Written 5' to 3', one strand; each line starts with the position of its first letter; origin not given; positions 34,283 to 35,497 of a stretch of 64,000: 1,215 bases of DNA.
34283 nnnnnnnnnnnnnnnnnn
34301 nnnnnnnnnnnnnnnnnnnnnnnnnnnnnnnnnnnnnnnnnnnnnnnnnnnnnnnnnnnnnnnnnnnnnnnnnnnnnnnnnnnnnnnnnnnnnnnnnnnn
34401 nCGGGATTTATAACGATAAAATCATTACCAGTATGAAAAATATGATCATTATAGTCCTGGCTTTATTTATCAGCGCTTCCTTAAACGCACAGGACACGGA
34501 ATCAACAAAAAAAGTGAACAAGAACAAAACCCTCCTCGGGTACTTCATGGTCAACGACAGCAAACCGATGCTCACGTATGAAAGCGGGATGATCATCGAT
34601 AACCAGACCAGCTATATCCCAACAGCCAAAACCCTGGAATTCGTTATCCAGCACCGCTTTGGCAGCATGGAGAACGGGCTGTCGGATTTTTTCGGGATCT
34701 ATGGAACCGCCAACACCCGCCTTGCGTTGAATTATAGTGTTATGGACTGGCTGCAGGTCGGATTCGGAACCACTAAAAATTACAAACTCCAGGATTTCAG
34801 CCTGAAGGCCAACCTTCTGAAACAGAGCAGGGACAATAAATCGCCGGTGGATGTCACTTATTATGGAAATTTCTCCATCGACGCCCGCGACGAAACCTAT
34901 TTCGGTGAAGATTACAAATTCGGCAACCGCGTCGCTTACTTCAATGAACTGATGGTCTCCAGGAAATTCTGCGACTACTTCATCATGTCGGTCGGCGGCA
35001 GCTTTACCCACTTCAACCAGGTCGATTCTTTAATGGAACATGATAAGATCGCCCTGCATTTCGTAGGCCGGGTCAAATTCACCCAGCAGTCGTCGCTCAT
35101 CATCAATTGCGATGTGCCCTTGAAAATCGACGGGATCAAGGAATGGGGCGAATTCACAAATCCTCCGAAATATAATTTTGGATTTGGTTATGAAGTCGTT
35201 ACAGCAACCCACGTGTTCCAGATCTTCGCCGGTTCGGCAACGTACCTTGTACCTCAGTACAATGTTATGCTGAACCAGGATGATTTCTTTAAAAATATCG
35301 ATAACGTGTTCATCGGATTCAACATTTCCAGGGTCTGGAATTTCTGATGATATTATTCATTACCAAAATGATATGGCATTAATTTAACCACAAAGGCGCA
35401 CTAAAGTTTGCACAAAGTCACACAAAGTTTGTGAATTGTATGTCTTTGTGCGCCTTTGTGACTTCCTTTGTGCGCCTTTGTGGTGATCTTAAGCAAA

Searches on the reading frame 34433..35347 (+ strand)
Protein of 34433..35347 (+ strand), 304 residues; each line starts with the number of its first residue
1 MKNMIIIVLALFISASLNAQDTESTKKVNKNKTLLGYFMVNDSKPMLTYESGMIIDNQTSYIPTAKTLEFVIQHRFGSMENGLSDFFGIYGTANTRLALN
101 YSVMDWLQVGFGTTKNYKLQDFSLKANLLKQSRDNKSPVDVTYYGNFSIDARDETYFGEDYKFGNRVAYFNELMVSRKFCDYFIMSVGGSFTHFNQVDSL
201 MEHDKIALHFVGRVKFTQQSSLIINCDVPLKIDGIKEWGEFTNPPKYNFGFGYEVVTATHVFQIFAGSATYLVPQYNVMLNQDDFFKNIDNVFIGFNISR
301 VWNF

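Call 65: search_protein_families(library=pfam, proteins=[window:34433-35347:+], max_evalue=0.0001)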
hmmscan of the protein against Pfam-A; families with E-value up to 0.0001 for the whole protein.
window:34433-35347:+ (304 aa): 1 family
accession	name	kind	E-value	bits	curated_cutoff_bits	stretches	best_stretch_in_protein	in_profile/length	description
PF19089.6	DUF5777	-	1.6e-64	218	23.1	1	50-302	2-247/247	Membrane bound beta barrel domain (DUF5777)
